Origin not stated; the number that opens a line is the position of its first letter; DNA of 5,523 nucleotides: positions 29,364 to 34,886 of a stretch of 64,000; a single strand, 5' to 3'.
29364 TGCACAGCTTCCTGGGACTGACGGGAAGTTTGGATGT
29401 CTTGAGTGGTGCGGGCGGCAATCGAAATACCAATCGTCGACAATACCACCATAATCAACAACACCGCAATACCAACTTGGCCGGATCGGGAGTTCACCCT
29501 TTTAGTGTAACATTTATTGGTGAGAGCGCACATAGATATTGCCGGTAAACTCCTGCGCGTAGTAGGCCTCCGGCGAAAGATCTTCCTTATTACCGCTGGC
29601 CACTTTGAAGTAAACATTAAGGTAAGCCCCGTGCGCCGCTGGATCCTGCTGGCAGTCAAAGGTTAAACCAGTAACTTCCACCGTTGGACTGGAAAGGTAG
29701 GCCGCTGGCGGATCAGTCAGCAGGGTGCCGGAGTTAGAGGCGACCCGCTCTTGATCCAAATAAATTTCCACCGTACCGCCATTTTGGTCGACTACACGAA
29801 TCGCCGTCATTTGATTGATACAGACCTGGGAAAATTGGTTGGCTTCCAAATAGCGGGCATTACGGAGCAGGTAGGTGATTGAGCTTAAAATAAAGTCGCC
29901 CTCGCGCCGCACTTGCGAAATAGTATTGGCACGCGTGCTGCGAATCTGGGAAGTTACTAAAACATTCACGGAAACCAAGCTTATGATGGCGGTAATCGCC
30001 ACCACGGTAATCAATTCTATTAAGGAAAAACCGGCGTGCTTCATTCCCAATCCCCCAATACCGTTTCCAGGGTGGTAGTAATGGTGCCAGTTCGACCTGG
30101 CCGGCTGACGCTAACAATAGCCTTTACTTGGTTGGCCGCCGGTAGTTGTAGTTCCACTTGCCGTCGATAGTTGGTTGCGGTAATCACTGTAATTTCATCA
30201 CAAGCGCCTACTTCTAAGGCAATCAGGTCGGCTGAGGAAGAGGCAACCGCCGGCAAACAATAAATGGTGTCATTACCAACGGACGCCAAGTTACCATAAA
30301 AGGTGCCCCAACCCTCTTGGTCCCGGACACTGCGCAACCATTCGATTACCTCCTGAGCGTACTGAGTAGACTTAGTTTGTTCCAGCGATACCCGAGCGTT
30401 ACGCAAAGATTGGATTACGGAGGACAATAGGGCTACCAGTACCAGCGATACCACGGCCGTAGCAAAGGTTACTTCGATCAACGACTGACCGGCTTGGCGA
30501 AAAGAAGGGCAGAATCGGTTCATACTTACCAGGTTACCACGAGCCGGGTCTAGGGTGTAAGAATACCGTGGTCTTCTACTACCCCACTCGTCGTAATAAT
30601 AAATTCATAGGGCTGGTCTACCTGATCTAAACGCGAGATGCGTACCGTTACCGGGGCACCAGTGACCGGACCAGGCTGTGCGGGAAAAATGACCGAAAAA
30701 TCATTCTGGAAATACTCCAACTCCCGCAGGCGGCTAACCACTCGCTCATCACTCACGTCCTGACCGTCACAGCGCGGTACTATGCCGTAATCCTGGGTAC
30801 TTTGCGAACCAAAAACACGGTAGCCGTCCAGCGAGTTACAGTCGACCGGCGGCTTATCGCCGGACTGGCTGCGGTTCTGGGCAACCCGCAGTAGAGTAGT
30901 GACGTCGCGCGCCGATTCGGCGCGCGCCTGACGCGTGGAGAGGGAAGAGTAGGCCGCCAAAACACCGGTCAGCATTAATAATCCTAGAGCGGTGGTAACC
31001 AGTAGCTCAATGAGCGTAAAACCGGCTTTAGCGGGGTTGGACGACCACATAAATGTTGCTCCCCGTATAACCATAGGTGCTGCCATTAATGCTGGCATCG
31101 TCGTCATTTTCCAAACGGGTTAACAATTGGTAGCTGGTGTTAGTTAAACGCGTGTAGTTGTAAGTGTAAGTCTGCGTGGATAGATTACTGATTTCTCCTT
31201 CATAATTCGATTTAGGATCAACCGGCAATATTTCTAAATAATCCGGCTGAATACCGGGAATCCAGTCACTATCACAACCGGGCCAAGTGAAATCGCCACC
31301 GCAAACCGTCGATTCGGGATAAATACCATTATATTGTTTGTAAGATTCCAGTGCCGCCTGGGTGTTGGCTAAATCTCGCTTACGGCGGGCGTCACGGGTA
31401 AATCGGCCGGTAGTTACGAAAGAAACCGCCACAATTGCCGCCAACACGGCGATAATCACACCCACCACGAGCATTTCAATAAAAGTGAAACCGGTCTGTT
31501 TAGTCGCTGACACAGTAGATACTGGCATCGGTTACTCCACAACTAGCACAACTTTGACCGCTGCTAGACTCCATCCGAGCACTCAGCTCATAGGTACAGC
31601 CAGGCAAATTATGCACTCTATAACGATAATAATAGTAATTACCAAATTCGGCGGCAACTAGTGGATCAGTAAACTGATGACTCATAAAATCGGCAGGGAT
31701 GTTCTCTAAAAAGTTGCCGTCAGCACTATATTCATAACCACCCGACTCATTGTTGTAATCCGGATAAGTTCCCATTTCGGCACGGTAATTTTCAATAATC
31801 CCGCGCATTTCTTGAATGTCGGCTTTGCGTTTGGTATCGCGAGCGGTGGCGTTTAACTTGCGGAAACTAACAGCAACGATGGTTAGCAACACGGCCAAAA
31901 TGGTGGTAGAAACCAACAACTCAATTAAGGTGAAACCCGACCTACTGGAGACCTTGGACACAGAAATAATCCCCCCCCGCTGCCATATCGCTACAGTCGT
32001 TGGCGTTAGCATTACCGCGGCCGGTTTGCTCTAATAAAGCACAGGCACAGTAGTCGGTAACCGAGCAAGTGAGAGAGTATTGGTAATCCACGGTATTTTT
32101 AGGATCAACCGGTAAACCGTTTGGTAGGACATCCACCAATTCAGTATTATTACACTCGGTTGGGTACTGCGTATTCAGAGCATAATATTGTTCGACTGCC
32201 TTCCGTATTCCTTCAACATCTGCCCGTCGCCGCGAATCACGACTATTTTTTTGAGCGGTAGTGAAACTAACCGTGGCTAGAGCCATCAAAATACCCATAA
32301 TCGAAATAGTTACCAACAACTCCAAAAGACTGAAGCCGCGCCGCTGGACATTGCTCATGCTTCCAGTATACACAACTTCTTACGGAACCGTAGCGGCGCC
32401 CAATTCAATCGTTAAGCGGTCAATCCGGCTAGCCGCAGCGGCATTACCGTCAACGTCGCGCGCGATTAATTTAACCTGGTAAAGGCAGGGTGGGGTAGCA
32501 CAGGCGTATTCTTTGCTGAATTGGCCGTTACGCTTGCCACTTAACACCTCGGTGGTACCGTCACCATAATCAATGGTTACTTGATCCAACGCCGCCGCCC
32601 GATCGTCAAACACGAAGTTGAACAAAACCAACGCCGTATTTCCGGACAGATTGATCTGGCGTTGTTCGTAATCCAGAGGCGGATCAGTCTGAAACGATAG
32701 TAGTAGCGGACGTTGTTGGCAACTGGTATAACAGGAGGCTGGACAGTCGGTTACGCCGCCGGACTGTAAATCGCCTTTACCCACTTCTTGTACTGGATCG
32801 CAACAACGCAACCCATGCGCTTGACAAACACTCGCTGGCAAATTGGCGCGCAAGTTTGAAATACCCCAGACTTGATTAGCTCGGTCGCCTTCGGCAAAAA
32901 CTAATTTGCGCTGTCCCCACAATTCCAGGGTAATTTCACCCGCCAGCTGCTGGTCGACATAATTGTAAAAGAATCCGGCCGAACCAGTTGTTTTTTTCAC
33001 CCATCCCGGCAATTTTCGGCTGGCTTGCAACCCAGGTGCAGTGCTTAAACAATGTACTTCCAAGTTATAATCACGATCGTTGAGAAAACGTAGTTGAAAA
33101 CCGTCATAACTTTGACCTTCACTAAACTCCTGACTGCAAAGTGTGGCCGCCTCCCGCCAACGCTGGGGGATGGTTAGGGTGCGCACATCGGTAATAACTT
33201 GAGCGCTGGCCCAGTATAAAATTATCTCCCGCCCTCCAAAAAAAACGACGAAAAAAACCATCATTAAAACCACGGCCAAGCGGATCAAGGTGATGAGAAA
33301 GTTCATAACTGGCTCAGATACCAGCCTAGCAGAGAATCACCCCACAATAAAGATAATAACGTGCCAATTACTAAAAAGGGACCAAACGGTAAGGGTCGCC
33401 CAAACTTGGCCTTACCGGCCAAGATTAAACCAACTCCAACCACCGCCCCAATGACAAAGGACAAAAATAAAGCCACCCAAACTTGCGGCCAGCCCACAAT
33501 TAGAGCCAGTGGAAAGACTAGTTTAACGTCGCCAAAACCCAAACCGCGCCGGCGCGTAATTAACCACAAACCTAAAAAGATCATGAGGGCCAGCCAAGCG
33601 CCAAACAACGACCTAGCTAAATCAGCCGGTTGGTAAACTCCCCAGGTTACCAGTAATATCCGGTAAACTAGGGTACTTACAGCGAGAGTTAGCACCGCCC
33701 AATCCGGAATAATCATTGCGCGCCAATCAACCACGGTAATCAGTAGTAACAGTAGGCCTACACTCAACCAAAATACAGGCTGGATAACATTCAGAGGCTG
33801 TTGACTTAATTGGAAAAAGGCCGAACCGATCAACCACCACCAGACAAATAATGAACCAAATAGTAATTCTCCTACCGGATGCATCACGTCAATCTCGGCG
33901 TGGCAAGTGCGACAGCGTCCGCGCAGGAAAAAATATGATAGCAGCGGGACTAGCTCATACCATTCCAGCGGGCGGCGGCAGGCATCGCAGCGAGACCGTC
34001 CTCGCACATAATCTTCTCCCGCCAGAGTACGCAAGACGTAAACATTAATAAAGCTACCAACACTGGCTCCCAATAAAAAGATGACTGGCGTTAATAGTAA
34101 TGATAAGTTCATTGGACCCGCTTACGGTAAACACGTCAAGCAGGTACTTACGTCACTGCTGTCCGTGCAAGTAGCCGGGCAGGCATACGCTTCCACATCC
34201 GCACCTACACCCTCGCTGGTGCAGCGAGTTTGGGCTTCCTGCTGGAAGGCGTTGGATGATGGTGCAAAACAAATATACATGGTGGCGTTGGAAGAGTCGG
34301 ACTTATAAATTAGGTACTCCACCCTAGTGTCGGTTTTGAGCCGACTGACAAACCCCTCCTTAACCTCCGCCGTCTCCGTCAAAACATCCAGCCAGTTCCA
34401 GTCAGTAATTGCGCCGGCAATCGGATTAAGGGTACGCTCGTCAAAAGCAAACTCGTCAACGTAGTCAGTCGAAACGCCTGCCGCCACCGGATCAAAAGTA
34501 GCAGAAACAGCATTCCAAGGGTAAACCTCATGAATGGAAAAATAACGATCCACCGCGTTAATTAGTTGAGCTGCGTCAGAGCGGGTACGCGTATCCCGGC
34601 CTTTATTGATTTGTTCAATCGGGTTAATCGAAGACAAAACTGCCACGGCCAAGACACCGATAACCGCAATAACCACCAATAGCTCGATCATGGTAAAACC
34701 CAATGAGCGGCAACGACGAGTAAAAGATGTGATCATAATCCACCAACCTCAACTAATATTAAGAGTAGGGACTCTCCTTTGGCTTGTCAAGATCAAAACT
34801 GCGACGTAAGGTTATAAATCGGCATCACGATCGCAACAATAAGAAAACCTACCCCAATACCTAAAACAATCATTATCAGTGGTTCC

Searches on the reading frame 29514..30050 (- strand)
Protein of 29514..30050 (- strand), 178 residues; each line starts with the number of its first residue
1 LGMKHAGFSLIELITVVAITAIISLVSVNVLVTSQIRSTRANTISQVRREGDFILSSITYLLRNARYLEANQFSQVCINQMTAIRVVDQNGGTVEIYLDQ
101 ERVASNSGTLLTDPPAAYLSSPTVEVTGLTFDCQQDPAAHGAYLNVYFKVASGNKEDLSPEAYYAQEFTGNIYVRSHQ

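Call 87: search_protein_families(library=pfam, proteins=[window:29514-30050:-], max_evalue=0.001)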
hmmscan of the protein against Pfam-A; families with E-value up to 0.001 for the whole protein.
window:29514-30050:- (178 aa): 1 family
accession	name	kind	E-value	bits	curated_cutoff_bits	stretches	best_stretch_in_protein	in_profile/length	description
PF07963.17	N_methyl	-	2.8e-05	23.9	21.2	1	3-26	2-25/27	Prokaryotic N-terminal methylation motif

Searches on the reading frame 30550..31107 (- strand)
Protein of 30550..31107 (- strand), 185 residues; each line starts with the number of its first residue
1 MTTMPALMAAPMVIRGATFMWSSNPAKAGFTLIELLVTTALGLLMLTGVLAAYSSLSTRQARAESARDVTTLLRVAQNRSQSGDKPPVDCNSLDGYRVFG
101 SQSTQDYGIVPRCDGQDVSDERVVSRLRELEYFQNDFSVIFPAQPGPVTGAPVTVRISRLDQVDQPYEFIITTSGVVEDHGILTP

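Call 87: search_protein_families(library=pfam, proteins=[window:30550-31107:-], max_evalue=0.001)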
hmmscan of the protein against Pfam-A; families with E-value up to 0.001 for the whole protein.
window:30550-31107:- (185 aa): 1 family
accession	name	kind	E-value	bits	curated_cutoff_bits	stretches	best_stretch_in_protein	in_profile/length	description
PF07963.17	N_methyl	-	3.9e-06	26.6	21.2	1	26-50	3-27/27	Prokaryotic N-terminal methylation motif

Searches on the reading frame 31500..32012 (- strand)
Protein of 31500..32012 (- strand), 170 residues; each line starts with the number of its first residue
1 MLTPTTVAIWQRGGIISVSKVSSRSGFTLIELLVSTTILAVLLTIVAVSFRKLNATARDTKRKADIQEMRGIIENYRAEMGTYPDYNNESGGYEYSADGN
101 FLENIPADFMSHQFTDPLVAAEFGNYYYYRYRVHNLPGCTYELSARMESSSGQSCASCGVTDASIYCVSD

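Call 87: search_protein_families(library=pfam, proteins=[window:31500-32012:-], max_evalue=0.001)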
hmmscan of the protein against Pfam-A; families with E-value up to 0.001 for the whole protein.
window:31500-32012:- (170 aa): 1 family
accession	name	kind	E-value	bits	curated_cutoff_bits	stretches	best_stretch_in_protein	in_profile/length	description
PF07963.17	N_methyl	-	1.8e-07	30.8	21.2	1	23-46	3-26/27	Prokaryotic N-terminal methylation motif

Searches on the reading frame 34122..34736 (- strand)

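Call 23: search_protein_families(library=pfam, proteins=[window:34122-34736:-], max_evalue=0.001)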
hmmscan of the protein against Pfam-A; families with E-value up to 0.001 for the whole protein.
window:34122-34736:- (204 aa): 1 family
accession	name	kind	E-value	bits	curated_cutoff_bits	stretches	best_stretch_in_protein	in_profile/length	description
PF07963.17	N_methyl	-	9.6e-07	28.6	21.2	1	10-34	3-27/27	Prokaryotic N-terminal methylation motif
